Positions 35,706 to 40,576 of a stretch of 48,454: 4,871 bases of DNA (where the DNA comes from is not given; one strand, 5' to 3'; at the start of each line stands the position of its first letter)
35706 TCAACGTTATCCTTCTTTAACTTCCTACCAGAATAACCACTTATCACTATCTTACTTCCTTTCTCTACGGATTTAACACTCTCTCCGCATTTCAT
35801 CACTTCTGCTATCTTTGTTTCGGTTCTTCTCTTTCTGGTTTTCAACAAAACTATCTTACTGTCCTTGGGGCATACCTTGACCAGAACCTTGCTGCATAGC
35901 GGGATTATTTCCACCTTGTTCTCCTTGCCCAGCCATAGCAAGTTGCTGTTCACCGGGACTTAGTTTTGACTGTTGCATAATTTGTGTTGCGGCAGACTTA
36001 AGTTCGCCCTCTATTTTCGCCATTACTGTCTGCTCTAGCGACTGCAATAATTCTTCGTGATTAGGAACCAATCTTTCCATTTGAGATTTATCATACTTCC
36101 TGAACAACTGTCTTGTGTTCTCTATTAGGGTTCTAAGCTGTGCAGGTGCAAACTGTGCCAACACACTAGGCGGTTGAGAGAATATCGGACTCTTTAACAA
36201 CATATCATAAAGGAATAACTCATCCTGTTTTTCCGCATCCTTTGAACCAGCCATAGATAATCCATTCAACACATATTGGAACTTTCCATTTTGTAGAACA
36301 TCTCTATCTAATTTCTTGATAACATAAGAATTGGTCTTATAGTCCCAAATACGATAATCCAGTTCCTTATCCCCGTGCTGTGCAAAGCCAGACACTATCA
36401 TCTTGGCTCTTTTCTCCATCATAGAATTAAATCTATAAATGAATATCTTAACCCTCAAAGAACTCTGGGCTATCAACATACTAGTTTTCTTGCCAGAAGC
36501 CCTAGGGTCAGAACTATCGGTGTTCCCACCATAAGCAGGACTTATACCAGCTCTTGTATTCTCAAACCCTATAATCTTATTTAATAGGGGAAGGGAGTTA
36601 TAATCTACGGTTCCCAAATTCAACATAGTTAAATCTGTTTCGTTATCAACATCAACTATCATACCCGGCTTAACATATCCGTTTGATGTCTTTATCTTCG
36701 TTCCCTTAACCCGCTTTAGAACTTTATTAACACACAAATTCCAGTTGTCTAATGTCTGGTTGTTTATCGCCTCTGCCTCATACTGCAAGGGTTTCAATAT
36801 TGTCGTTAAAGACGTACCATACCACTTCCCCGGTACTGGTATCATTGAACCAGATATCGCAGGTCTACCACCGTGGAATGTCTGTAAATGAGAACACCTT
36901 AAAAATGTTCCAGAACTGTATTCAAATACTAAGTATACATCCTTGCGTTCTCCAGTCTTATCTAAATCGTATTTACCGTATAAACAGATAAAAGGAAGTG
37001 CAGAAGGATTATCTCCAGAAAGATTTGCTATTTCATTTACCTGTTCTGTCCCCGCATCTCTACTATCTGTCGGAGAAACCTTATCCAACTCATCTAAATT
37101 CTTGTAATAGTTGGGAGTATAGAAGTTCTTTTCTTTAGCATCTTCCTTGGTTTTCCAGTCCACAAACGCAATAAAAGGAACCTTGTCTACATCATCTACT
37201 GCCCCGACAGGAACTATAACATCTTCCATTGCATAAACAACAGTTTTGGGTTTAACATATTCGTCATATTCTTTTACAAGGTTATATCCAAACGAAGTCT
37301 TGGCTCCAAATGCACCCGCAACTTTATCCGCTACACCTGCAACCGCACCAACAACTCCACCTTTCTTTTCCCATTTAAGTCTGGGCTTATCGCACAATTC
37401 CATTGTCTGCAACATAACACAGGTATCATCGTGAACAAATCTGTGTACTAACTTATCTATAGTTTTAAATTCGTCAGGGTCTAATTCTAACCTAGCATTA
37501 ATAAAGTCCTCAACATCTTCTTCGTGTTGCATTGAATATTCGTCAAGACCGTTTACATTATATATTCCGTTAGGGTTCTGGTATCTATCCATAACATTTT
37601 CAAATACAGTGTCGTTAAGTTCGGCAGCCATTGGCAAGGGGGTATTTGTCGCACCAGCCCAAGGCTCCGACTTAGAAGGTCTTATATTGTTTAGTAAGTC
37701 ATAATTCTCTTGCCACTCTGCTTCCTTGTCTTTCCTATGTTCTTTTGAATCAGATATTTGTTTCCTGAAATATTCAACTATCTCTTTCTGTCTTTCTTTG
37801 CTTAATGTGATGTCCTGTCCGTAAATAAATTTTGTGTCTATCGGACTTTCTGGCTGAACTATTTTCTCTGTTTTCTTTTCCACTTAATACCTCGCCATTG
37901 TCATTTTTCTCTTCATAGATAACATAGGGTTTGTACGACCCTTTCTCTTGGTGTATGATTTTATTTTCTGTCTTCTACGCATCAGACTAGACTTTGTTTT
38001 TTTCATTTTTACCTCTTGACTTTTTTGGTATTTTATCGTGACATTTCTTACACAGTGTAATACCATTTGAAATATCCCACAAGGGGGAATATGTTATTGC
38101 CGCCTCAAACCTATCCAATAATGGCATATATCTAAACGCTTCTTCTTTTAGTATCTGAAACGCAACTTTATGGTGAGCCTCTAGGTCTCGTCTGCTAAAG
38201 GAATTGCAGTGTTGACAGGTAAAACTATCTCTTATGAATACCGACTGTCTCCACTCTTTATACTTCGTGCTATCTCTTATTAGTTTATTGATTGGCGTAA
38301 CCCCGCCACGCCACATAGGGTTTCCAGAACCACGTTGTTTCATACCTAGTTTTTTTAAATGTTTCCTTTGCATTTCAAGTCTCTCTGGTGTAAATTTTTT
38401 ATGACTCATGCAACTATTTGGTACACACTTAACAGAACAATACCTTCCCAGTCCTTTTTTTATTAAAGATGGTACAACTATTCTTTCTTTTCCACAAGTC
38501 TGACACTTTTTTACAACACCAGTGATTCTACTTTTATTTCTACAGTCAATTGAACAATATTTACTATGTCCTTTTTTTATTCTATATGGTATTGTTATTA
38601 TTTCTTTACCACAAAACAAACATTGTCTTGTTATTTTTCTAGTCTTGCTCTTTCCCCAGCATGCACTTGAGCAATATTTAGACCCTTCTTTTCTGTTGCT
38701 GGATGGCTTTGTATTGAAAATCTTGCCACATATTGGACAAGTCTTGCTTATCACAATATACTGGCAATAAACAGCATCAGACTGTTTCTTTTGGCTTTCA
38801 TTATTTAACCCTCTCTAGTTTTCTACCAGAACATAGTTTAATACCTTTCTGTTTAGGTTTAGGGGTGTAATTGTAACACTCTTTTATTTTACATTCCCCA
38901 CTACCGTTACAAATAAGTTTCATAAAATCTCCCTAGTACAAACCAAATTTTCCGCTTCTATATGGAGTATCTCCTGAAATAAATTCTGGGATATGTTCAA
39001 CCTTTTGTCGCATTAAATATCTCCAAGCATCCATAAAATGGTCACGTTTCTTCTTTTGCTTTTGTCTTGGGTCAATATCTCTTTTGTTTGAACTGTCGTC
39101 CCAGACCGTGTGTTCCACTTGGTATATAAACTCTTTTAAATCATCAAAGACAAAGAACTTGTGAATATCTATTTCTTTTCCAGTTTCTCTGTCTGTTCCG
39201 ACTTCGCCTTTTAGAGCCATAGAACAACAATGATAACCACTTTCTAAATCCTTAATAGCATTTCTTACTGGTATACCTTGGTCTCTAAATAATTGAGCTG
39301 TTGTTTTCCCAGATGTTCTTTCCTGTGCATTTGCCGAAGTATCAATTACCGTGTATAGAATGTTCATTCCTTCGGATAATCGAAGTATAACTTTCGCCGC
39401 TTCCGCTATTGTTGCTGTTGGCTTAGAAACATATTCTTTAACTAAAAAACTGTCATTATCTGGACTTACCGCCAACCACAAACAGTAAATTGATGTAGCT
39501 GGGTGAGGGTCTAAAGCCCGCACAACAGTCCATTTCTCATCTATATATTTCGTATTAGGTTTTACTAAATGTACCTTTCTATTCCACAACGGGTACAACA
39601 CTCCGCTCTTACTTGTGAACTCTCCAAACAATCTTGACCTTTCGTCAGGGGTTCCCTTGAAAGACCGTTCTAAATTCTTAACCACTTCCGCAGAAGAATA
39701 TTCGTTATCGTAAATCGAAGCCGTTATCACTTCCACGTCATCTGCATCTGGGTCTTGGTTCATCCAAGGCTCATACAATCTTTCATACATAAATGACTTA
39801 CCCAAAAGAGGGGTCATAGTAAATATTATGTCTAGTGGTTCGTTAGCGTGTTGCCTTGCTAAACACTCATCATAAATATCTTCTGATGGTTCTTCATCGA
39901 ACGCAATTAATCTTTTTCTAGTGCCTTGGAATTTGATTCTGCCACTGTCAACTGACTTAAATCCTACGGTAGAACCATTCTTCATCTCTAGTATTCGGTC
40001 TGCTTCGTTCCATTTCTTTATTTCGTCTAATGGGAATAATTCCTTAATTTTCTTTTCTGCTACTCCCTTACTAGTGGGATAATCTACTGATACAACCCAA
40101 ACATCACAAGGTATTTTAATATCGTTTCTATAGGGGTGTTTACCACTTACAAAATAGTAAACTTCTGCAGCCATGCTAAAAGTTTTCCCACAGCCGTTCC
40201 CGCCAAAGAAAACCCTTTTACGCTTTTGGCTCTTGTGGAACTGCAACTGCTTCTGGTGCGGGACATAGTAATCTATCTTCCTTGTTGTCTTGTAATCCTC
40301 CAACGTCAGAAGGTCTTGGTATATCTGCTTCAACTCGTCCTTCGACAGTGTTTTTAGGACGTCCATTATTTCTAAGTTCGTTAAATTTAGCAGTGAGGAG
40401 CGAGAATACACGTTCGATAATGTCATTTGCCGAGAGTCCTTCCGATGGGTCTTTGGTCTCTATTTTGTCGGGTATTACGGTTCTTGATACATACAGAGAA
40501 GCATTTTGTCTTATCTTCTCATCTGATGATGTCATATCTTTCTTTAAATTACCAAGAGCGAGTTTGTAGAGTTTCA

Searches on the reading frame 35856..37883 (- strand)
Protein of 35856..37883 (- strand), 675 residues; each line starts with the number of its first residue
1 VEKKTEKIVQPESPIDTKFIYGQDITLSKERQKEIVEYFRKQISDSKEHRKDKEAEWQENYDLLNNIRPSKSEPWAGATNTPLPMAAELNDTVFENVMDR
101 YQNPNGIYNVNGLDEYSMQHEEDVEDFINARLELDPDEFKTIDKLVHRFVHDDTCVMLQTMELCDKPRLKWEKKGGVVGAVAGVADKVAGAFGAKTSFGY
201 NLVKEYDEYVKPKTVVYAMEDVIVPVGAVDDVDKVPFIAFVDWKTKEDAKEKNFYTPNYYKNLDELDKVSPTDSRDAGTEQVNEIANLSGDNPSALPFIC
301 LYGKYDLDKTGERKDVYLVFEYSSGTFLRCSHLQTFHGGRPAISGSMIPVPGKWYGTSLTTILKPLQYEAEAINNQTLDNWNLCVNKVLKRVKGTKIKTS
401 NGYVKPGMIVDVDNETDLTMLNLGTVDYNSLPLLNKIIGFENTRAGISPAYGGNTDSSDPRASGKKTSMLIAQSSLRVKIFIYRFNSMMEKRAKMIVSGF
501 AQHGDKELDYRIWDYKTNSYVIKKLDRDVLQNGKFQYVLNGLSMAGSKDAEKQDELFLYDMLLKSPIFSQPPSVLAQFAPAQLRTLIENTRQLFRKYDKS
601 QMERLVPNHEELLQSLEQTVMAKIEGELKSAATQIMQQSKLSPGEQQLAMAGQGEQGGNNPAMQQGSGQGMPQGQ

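Call 35: search_dna_similar(query=window:35856-37883:-, collection=phages, mode=protein, max_rows=25, max_evalue=0.001)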
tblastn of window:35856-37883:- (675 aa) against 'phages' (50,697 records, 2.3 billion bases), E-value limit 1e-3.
Records with a match: 1; places in all: 1; records where one place covers at least 80% of the query: 0.
Best place of each record, by identity: <60% 1.
By first word of the organism name: Pelagibacter 1.
By host as written in the record: Candidatus Pelagibacter sp. HTCC7211 1.
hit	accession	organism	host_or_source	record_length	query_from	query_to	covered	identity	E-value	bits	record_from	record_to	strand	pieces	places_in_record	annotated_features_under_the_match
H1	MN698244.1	Pelagibacter phage HTVC106P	Candidatus Pelagibacter sp. HTCC7211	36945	302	514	32%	22.5%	4e-4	50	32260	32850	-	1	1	hypothetical protein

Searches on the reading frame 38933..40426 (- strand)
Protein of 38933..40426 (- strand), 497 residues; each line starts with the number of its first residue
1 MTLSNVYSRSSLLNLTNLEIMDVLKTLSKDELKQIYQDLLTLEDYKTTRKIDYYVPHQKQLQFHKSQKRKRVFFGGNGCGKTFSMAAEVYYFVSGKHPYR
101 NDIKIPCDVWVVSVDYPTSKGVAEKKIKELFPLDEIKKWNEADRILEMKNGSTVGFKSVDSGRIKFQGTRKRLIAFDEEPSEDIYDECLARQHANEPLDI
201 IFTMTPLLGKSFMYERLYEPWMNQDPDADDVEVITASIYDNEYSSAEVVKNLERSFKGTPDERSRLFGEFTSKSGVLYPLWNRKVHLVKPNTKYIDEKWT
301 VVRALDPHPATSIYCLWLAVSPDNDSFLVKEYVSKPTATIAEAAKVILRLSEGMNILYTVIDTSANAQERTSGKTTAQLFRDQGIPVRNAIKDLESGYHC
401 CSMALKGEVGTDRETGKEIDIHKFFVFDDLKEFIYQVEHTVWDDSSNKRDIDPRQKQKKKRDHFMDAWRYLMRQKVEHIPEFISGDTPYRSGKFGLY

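Call 15: find_related_loci(query=window:38933-40426:-, collection=viral_contigs, flank=10000)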
Query window:38933-40426:- (497 aa) in viral_contigs; peptide patterns used: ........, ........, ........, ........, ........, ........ (x = any residue, [..] = any of these).
10 stretches matched a pattern; 1 encode a relative of the query (tblastn E <= 1e-3); 1 distinct loci.
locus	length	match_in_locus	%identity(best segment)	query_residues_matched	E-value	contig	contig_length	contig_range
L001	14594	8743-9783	94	151-497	0e+0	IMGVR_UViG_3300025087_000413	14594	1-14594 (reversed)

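Call 21: find_homologous_proteins(query=window:38933-40426:-, max_evalue=1e-20)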
Query window:38933-40426:- (497 aa): 53 proteins with E <= 1e-20 among 7550 candidates.
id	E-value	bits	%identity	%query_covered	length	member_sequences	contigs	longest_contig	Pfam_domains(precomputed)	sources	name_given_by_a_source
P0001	0.0e+0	1082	97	100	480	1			PF03237.22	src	-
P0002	0.0e+0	1011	90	100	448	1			PF03237.22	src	-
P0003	5.5e-283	957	100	83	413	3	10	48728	-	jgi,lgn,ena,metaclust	metaclust:\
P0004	4.0e-255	865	71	100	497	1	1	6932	PF03237.22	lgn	-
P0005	1.2e-239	814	81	83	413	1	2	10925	-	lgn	-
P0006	2.1e-157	543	53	92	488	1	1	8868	PF03237.22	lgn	-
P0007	7.5e-75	271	37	88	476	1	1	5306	PF17289.9,PF03237.22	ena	-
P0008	4.2e-71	258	38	86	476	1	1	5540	PF17289.9,PF03237.22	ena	-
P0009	5.1e-71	258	38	84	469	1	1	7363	PF03237.22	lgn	-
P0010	8.0e-66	241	38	80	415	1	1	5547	PF03237.22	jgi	jgi:phage terminase large subunit-like protein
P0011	5.3e-65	238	36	82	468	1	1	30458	PF03237.22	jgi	jgi:PBSX family phage terminase large subunit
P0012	9.4e-64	234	35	91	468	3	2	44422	PF17289.9,PF03237.22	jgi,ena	jgi:phage terminase large subunit-like protein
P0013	6.7e-61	225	33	90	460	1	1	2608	PF03237.22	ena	-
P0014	6.7e-46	175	30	90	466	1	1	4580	PF17288.9,PF03237.22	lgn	-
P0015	4.0e-43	166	44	45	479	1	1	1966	PF03237.22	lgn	-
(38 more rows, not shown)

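Call 22: find_encoding_contigs(protein=P0003, flank=10000, max_places=10)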
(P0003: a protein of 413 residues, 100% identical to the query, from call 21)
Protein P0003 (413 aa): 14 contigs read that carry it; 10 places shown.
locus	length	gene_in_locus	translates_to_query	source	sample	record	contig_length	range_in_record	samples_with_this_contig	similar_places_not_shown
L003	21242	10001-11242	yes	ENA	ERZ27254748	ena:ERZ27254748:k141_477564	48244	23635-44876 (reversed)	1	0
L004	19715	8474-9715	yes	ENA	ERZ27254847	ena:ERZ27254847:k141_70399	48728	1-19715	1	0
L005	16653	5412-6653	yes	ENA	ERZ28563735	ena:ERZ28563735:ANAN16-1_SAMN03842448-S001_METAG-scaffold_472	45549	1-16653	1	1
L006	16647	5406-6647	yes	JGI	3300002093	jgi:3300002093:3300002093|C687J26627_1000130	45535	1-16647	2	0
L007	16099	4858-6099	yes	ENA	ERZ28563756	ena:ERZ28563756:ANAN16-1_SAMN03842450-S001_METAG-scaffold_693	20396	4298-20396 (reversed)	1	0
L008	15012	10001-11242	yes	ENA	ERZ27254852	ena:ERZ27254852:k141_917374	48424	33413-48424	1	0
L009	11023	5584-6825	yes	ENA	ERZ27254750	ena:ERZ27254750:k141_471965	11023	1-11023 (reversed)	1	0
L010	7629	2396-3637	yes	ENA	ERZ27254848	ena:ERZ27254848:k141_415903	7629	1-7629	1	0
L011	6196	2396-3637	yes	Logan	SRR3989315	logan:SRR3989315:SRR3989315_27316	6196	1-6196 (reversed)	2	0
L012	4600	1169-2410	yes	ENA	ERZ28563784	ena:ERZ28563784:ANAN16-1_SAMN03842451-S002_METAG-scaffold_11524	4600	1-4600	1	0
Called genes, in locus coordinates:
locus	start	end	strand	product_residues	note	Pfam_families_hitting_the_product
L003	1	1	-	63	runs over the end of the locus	-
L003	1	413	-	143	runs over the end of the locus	-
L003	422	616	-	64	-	-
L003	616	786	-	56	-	-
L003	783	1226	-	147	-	-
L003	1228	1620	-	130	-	PF01844:HNH (weak)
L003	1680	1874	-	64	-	-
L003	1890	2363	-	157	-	-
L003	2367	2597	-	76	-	-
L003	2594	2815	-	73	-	-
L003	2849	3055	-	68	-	-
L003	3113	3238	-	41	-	-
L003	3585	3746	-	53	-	-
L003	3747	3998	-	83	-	-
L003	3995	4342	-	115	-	-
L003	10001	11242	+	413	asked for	-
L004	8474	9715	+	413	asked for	-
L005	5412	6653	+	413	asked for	-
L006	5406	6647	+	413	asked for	-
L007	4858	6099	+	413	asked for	-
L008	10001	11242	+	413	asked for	-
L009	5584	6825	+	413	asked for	-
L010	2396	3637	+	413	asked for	-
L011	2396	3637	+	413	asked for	-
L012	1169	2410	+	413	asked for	-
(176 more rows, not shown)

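Call 23: find_encoding_contigs(protein=P0004, flank=10000)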
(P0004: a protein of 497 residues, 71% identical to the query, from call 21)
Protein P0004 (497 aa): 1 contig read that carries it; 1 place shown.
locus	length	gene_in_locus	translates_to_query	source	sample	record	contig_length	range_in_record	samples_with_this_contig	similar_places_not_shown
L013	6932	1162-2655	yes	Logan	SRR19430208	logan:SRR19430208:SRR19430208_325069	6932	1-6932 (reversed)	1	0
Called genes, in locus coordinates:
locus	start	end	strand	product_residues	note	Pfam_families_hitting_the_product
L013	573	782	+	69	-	-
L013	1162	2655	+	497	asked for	PF03237:Terminase_6N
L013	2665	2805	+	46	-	-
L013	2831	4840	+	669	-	PF23899:SU10_portal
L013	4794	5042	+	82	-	PF00166:Cpn10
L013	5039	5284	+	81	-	-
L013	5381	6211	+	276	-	-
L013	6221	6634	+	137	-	-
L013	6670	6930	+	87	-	?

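Call 24: find_encoding_contigs(protein=P0005, flank=10000)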
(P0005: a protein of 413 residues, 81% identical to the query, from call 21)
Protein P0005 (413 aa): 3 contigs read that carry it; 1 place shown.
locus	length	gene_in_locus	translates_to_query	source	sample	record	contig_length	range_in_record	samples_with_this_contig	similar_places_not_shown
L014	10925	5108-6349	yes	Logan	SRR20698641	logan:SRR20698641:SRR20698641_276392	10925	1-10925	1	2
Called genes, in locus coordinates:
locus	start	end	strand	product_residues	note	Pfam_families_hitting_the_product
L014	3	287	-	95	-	?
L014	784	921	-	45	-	-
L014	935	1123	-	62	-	-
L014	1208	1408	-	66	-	-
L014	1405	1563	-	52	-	-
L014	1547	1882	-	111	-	-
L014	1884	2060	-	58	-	-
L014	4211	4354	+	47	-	-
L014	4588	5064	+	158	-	-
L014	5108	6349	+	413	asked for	-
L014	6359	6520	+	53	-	-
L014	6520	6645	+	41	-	-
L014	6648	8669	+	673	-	PF23899:SU10_portal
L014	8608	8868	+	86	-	PF00166:Cpn10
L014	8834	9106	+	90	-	-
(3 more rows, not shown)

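Call 25: find_encoding_contigs(protein=P0006, flank=10000)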
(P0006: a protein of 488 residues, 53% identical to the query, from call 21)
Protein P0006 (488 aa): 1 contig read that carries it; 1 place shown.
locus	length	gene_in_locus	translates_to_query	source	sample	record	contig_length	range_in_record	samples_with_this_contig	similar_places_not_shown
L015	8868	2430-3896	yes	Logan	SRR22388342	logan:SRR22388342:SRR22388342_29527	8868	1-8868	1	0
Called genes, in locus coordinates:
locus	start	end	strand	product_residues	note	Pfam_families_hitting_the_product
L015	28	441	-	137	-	-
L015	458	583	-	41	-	-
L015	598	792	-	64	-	-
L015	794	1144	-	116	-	-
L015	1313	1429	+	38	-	-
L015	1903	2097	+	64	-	-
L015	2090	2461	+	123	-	-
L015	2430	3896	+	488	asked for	PF03237:Terminase_6N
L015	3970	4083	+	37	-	-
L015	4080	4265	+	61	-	-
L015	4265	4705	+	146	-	-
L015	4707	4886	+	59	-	-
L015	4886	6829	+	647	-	PF23899:SU10_portal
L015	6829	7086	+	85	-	-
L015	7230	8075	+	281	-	-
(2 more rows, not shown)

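Call 36: search_dna_similar(query=window:38933-40426:-, collection=phages, mode=protein, max_rows=25, max_evalue=0.001)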
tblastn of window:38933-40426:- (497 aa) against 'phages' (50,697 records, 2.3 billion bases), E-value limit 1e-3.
Records with a match: 194; places in all: 196; records where one place covers at least 80% of the query: 28.
Best place of each record, by identity: <60% 194.
By first word of the organism name: Pseudomonas 105; Vibrio 15; Caudoviricetes 12; Aeromonas 10; Arthrobacter 8; Haloarcula 6; Roseobacter 6; Rhizobium 4; Pelagibacter 3; Xylella 3; and 17 more.
By host as written in the record: Pseudomonas aeruginosa 39; - 26; Pseudomonas aeruginosa PAO1 16; Aeromonas hydrophila 9; Arthrobacter sp. ATCC 21022 8; Pseudomonas sp. 7; Haloarcula californiae 5; Vibrio parahaemolyticus 4; and 61 more.
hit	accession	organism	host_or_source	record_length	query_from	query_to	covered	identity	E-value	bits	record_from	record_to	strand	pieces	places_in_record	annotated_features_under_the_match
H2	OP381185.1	Megaira polyxenophila phage MAnkyphage_25.80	Candidatus Megaira polyxenophila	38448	2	472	95%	24.8%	3e-21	103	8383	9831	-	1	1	terminase | resolvase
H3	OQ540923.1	Microcystis phage MJing1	Microcystis sp.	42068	42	490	90%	25.7%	9e-19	96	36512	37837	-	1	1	terminase-like family protein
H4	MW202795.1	Caudoviricetes sp.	Manatee Spring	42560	51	470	85%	26.0%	3e-25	116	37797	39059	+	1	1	large terminase protein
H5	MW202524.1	Caudoviricetes sp.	Manatee Spring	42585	30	471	89%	24.3%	1e-12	76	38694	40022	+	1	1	large terminase protein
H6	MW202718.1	Caudoviricetes sp.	Manatee Spring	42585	30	471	89%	24.3%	1e-12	76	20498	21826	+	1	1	large terminase protein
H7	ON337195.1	Arthrobacter phage Casserole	Arthrobacter sp. ATCC 21022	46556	54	405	71%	30.1%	1e-29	129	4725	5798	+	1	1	10: terminase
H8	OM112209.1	Bacillus phage PK1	Bacillus sp. (in: Bacteria)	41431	54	481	86%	24.7%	3e-21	103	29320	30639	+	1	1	terminase large subunit protein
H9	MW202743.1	Caudoviricetes sp.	Manatee Spring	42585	30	471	89%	23.9%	1e-12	76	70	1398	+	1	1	large terminase protein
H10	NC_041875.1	Arthrobacter phage Jasmine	Arthrobacter sp. ATCC 21022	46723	54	405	71%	29.9%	2e-29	129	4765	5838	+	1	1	11: terminase large subunit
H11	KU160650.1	Arthrobacter phage Jasmine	Arthrobacter sp. ATCC 21022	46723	54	405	71%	29.9%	2e-29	129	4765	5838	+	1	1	11: terminase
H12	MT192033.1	Chlorobiaceae phage CV-1-33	Chlorobiaceae bacterium strain GSB-B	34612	42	472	87%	24.0%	2e-11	72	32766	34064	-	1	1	hypothetical protein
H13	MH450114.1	Arthrobacter phage Brad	Arthrobacter sp. ATCC 21022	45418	54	405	71%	29.3%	2e-29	128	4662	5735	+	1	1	10: terminase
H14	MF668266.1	Arthrobacter phage Adat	Arthrobacter sp. ATCC 21022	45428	54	405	71%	29.3%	2e-29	128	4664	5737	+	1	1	terminase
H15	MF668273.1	Arthrobacter phage GurgleFerb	Arthrobacter sp. ATCC 21022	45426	54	405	71%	29.3%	2e-29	128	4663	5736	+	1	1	terminase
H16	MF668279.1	Arthrobacter phage Nellie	Arthrobacter sp. ATCC 21022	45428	54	405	71%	29.3%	2e-29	128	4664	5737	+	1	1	terminase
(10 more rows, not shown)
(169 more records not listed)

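Call 40: find_related_loci(query=A2, collection=metagenome_contigs, flank=6000)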
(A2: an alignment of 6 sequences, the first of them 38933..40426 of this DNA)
Query A2 (497 aa) in metagenome_contigs; peptide patterns used: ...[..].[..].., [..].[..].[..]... (x = any residue, [..] = any of these).
600 stretches matched a pattern (row limit reached: there are more); 1 encode a relative of the query (tblastn E <= 1e-3); 1 distinct loci.
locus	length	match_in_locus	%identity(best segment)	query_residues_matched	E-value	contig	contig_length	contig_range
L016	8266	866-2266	24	33-468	6e-20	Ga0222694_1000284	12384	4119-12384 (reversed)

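Call 41: find_encoding_contigs(protein=P0012, flank=10000, max_places=3)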
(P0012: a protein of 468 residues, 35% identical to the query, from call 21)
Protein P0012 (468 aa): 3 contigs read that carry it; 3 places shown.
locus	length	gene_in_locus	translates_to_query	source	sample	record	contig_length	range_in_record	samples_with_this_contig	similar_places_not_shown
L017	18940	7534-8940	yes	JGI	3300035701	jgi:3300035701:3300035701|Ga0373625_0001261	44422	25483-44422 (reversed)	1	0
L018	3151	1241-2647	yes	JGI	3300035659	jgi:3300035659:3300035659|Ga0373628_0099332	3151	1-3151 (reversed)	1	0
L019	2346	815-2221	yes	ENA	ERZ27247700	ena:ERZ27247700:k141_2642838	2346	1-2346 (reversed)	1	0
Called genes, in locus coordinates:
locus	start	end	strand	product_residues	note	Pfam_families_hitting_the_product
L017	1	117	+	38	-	?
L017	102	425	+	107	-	PF13392:HNH_3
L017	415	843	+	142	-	-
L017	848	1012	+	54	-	-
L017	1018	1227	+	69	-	-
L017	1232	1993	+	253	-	-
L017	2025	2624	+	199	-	PF01555:N6_N4_Mtase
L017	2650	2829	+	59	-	-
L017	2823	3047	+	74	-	-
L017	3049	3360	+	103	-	-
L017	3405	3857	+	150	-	PF13392:HNH_3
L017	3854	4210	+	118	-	-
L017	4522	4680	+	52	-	-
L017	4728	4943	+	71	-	-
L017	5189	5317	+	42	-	-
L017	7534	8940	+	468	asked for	PF03237:Terminase_6N, PF17289:Terminase_6C (faint)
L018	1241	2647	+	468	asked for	PF03237:Terminase_6N, PF17289:Terminase_6C (faint)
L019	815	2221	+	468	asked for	PF03237:Terminase_6N, PF17289:Terminase_6C (faint)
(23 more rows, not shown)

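Call 42: find_encoding_contigs(protein=P0011, flank=10000, max_places=3)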
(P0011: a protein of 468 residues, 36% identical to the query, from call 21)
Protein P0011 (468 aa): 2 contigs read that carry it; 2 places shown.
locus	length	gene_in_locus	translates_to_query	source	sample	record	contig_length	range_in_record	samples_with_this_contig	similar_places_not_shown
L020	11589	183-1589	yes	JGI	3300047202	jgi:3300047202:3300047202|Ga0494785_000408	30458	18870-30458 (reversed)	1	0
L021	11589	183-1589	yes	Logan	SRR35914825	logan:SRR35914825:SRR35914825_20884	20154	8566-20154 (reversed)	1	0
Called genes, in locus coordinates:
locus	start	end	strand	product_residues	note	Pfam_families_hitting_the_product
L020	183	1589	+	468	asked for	PF03237:Terminase_6N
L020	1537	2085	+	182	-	PF07460:NUMOD3 (faint), PF01844:HNH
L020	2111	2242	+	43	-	-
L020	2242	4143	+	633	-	PF23899:SU10_portal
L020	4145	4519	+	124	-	PF01464:SLT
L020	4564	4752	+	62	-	-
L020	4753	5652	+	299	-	-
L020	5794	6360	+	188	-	PF14528:LAGLIDADG_3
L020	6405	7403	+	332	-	-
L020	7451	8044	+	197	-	PF03452:Anp1 (faint)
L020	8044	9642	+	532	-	PF00535:Glycos_transf_2, PF10111:Glyco_tranf_2_2, PF13641:Glyco_tranf_2_3 (weak)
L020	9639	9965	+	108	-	-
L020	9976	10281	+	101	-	-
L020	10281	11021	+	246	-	PF00535:Glycos_transf_2, PF10111:Glyco_tranf_2_2 (weak)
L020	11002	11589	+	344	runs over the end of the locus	PF04055:Radical_SAM, PF13186:SPASM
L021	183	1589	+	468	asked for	PF03237:Terminase_6N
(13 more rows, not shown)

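Call 62: search_protein_families(library=phrogs, proteins=[window:38933-40426:-], max_evalue=0.01)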
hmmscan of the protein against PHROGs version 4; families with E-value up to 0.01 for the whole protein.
window:38933-40426:- (497 aa): 4 families
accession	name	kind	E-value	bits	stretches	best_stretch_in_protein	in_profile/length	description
phrog_2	-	head and packaging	7.9e-29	102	1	52-476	262-593/807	terminase large subunit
phrog_31467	-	unknown function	6.9e-14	52.9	1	152-213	167-227/261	-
phrog_10250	-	head and packaging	8.9e-13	49.5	1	266-476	14-216/228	terminase large subunit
phrog_979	-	head and packaging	7.5e-08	32.5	1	30-178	128-272/642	terminase large subunit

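Call 80: find_related_loci(query=window:38933-40426:-, collection=genome_contigs, flank=6000)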
Query window:38933-40426:- (497 aa) in genome_contigs; peptide patterns used: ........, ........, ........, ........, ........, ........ (x = any residue, [..] = any of these).
63 stretches matched a pattern; 1 encode a relative of the query (tblastn E <= 1e-3); 1 distinct loci.
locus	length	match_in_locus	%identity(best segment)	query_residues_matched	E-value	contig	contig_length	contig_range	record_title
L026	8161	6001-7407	31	2-482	2e-50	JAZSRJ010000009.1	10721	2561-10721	MAG: Clostridia bacterium isolate T1900044537_TS20190003.MAGScoT_cleanbin_000056 SGB_33_k141_324444, whole genome shotgu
